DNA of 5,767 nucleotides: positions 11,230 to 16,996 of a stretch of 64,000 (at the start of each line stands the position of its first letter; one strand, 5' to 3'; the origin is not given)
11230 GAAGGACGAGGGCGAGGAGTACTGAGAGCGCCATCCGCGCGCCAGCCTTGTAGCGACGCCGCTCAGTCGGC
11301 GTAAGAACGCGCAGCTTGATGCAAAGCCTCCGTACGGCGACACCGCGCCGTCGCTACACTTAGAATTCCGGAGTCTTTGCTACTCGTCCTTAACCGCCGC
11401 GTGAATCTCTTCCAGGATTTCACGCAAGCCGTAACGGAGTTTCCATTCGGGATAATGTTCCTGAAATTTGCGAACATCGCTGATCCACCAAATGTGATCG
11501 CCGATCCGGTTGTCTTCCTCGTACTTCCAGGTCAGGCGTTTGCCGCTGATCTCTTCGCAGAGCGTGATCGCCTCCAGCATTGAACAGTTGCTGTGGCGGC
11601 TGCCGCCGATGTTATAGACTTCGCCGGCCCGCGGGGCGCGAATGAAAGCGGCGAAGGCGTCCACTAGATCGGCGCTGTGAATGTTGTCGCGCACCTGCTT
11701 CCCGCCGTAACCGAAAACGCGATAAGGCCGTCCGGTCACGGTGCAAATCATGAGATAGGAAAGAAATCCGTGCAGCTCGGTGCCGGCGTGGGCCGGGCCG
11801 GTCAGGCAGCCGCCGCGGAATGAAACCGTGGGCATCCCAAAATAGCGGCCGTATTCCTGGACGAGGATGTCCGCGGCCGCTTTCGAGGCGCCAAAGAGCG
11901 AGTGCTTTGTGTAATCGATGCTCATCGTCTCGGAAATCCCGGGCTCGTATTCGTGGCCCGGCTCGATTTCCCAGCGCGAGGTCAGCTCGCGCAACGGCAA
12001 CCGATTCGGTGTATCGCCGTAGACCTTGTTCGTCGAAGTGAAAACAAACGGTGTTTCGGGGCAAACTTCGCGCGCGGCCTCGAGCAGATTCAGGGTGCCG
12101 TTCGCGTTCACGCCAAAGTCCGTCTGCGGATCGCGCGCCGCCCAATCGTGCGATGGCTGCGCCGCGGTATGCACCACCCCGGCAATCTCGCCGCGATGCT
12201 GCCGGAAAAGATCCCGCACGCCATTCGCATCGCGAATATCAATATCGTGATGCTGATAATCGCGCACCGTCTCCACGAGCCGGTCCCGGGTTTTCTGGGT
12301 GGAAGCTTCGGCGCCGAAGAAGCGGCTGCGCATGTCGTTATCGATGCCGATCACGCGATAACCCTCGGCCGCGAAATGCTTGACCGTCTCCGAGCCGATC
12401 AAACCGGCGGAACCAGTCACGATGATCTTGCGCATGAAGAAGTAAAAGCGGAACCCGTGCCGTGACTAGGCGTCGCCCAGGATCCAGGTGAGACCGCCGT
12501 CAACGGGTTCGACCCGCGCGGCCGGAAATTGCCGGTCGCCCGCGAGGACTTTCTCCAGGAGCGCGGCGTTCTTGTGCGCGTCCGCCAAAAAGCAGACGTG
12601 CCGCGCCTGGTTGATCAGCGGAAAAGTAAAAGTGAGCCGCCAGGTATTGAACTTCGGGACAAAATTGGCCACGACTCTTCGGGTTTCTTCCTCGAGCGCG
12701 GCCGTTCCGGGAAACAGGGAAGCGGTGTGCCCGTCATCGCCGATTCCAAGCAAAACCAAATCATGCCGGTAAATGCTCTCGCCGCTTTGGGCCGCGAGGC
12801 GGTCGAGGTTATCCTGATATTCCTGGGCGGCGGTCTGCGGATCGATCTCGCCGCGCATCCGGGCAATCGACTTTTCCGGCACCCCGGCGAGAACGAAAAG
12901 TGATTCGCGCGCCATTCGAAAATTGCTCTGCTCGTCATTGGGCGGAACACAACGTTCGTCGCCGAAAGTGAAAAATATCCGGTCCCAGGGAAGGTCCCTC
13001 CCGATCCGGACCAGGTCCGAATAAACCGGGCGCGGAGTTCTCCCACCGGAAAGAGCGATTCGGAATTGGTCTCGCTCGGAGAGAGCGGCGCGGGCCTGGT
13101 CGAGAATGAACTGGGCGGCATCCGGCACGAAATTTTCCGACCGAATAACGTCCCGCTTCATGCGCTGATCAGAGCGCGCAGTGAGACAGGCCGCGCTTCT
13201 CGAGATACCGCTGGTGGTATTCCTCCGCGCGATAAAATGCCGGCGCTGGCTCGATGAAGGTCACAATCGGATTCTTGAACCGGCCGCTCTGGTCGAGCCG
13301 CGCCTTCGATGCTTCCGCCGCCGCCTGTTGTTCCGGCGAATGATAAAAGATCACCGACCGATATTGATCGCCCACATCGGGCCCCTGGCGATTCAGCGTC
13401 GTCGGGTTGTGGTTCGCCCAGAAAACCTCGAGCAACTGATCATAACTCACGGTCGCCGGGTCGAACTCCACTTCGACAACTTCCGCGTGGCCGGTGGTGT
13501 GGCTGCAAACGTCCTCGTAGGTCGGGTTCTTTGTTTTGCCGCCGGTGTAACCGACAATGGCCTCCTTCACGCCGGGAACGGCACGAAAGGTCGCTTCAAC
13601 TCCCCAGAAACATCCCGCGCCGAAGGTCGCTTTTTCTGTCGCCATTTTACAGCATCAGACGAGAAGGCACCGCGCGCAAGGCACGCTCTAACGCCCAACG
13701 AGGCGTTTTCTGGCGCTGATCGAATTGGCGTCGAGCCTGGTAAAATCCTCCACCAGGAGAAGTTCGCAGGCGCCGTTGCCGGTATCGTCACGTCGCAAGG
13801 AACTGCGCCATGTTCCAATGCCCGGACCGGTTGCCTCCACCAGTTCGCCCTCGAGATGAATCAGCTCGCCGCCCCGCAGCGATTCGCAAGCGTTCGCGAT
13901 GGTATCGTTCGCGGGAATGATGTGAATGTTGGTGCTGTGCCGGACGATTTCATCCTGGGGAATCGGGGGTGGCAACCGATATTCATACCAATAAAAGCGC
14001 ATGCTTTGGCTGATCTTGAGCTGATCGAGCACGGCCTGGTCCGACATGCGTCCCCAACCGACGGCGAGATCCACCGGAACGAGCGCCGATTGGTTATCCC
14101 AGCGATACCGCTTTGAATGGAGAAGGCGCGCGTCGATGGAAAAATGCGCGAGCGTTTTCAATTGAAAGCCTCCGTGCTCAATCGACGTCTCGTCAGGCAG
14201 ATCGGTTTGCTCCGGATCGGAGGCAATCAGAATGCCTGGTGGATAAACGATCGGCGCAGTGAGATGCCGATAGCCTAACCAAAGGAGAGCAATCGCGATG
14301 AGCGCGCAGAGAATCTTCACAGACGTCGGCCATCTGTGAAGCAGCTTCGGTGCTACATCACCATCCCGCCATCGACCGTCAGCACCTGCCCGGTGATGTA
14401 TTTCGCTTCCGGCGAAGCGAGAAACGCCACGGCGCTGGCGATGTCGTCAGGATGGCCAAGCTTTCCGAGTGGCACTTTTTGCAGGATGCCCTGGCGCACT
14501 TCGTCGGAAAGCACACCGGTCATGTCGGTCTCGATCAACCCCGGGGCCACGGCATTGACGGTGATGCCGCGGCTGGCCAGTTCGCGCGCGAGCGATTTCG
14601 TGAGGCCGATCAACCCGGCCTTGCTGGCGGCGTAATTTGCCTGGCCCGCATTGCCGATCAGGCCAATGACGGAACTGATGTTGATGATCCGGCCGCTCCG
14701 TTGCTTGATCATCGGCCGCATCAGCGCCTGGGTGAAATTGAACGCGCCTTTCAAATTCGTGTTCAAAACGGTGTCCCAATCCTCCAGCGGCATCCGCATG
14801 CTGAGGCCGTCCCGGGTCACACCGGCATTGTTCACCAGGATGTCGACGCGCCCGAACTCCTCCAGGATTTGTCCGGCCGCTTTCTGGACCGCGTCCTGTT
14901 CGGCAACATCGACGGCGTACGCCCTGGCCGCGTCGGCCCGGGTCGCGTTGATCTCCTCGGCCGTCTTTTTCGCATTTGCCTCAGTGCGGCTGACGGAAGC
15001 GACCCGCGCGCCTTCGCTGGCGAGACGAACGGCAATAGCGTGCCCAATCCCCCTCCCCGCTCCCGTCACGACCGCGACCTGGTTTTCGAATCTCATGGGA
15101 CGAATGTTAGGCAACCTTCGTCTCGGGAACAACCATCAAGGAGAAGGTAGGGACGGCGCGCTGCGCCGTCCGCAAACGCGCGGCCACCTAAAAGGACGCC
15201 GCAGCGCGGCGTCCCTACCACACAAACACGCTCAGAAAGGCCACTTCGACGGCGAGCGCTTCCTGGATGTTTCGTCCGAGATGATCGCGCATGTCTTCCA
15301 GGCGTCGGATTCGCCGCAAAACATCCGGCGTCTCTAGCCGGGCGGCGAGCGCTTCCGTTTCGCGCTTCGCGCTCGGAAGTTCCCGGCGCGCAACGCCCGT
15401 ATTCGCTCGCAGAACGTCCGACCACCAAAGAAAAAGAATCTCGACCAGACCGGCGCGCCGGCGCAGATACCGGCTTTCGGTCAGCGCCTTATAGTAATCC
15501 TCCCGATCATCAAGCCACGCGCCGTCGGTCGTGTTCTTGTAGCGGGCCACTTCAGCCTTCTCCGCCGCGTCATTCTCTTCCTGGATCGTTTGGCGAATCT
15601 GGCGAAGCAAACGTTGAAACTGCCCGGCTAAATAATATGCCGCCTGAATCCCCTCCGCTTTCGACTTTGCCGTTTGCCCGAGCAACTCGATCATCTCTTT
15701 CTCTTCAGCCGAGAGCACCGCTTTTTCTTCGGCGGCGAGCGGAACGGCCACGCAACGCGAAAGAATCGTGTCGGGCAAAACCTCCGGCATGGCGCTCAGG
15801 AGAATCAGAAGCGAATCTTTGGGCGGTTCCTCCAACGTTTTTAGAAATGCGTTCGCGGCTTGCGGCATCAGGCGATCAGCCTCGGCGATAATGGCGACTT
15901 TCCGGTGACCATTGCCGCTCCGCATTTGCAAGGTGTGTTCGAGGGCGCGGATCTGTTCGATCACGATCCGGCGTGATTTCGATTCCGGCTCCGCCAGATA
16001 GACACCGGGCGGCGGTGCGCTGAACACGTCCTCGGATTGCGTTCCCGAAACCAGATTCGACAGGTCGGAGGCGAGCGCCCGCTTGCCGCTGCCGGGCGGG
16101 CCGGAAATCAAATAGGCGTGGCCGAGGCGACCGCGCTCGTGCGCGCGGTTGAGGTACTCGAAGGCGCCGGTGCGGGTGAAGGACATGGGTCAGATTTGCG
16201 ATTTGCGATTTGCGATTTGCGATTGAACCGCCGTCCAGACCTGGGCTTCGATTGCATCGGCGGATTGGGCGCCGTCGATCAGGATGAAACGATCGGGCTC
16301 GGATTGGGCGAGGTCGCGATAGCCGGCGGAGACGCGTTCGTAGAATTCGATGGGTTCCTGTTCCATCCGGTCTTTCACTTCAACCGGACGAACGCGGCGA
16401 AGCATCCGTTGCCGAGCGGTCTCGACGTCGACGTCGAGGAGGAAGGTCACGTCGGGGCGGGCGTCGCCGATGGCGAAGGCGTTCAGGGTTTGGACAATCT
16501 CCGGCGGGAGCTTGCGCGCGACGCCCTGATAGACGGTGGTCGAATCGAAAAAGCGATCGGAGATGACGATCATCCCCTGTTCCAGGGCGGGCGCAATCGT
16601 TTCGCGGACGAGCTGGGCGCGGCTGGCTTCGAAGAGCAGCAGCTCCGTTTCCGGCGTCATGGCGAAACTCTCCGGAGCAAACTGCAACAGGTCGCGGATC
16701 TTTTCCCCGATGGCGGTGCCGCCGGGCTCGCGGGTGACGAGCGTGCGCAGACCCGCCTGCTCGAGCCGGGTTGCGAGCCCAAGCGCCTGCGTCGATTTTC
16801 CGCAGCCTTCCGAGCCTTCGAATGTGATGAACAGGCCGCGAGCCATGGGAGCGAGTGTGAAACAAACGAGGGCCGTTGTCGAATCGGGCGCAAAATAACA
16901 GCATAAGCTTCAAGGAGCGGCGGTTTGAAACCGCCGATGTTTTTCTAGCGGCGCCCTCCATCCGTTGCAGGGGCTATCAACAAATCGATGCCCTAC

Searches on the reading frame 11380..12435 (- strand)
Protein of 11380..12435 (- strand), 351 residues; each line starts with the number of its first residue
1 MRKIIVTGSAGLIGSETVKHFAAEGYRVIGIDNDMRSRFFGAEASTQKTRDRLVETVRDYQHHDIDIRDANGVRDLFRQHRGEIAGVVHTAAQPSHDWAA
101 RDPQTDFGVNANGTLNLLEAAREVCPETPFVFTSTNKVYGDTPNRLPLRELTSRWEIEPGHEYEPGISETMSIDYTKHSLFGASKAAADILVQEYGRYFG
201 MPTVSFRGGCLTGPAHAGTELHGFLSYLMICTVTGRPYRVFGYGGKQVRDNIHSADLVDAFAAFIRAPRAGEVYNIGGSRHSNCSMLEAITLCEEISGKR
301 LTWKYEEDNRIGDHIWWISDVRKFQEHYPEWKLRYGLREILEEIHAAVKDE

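Call 56: search_protein_families(library=pfam, proteins=[window:11380-12435:-], max_evalue=0.0001)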
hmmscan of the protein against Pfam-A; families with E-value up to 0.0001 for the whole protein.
window:11380-12435:- (351 aa): 8 families
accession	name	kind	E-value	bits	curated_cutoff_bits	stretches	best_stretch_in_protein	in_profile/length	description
PF01370.27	Epimerase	-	4.3e-42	144.6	20.9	1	4-277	1-240/240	NAD dependent epimerase/dehydratase family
PF16363.11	GDP_Man_Dehyd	-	9.2e-30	104.7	27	1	5-312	1-301/332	GDP-mannose 4,6 dehydratase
PF04321.23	RmlD_sub_bind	-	2.8e-12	46.8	27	1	3-142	2-108/287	RmlD substrate binding domain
PF07993.18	NAD_binding_4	-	1.2e-08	34.9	20.1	1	77-223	82-220/258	Male sterility protein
PF02719.21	Polysacc_synt_2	-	1.2e-07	31.7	20.2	1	4-138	1-131/293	Polysaccharide biosynthesis protein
PF01073.25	3Beta_HSD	-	3.9e-07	29.8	22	1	5-145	1-126/280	3-beta hydroxysteroid dehydrogenase/isomerase family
PF08659.16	KR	-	5.4e-06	26.9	22.6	1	4-140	3-142/180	KR domain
PF00106.31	adh_short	-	1.2e-05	25.3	26.6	1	3-121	2-119/195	short chain dehydrogenase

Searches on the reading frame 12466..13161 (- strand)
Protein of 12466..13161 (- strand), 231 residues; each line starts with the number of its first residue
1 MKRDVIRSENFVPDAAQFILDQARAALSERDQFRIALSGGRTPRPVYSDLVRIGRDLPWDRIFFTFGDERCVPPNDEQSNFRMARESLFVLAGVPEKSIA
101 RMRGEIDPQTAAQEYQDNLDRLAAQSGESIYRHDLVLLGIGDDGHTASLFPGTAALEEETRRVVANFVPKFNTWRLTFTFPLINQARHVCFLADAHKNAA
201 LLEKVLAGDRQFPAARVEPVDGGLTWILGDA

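Call 56: search_protein_families(library=pfam, proteins=[window:12466-13161:-], max_evalue=0.0001)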
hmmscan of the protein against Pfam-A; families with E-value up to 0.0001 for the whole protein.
window:12466-13161:- (231 aa): 1 family
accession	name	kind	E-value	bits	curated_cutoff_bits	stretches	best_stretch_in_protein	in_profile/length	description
PF01182.26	Glucosamine_iso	-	6e-64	216.4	27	1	9-226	4-225/225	Glucosamine-6-phosphate isomerases/6-phosphogluconolactonase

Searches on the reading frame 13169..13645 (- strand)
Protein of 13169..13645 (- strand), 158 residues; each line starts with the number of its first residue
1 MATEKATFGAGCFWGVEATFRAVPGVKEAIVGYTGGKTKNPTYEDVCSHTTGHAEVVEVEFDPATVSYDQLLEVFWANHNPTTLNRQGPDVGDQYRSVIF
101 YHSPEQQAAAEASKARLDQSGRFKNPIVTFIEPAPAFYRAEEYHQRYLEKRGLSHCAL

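Call 56: search_protein_families(library=pfam, proteins=[window:13169-13645:-], max_evalue=0.0001)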
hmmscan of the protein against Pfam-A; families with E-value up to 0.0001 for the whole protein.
window:13169-13645:- (158 aa): 1 family
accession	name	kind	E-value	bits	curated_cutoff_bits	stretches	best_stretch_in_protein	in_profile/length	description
PF01625.27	PMSR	-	2.7e-66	223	23.7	1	5-156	1-152/153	Peptide methionine sulfoxide reductase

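Call 63: find_encoding_contigs(protein=window:13169-13645:-, flank=10000, max_places=10)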
Protein window:13169-13645:- (158 aa): 2 contigs read that carry it; 1 place shown.
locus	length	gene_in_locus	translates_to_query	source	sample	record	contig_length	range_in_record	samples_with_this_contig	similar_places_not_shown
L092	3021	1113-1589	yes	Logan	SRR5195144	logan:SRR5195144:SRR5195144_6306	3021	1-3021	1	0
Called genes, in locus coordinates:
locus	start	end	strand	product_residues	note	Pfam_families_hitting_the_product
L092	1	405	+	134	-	?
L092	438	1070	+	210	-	-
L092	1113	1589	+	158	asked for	PF01625:PMSR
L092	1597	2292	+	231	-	PF01182:Glucosamine_iso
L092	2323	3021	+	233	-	?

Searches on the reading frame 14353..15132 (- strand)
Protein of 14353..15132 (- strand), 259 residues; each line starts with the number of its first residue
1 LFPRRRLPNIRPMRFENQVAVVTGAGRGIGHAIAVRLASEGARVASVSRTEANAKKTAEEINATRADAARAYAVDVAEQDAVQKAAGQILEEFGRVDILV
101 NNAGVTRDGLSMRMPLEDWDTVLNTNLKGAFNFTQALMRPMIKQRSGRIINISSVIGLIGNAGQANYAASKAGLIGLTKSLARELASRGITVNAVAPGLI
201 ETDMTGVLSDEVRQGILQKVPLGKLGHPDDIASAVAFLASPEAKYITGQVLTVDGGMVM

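Call 56: search_protein_families(library=pfam, proteins=[window:14353-15132:-], max_evalue=0.0001)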
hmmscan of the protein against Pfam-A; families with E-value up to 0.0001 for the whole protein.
window:14353-15132:- (259 aa): 4 families
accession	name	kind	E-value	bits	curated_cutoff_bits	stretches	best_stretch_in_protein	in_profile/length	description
PF13561.12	adh_short_C2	-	1.6e-69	234.5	27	1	24-257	1-235/236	Enoyl-(Acyl carrier protein) reductase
PF00106.31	adh_short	-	2.2e-67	226.8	26.6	1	18-210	1-192/195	short chain dehydrogenase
PF08659.16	KR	-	7.3e-23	81.8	22.6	1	21-195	4-173/180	KR domain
PF01370.27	Epimerase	-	1.4e-06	28.4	20.9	1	21-155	2-118/240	NAD dependent epimerase/dehydratase family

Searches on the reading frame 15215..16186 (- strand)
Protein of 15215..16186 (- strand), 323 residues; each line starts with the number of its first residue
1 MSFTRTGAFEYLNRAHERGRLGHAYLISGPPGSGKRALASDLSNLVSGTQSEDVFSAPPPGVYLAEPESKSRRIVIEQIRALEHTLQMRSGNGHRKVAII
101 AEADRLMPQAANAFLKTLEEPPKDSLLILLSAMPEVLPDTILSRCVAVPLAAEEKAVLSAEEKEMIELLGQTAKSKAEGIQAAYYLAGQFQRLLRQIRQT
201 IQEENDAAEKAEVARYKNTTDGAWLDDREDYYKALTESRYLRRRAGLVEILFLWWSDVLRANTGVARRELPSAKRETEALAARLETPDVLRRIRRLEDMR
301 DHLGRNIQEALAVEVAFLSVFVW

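Call 56: search_protein_families(library=pfam, proteins=[window:15215-16186:-], max_evalue=0.0001)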
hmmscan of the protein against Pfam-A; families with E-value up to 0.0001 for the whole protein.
window:15215-16186:- (323 aa): 2 families
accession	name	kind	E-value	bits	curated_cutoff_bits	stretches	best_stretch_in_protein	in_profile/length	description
PF13177.12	DNA_pol3_delta2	-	3.5e-31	108.8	27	1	8-151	5-158/161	DNA polymerase III, delta subunit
PF00004.35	AAA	-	2.1e-05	25.4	21.2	1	26-145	2-123/131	ATPase family associated with various cellular activities (AAA)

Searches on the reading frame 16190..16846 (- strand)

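Call 57: search_protein_families(library=pfam, proteins=[window:16190-16846:-], max_evalue=0.0001)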
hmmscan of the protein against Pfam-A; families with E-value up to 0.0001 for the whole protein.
window:16190-16846:- (218 aa): 2 families
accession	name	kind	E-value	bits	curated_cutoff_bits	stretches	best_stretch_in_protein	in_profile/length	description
PF02223.23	Thymidylate_kin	-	1.1e-48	165.9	27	1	9-202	1-184/185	Thymidylate kinase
PF13521.12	AAA_28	-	3.9e-09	37.4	27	1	7-179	2-156/164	AAA domain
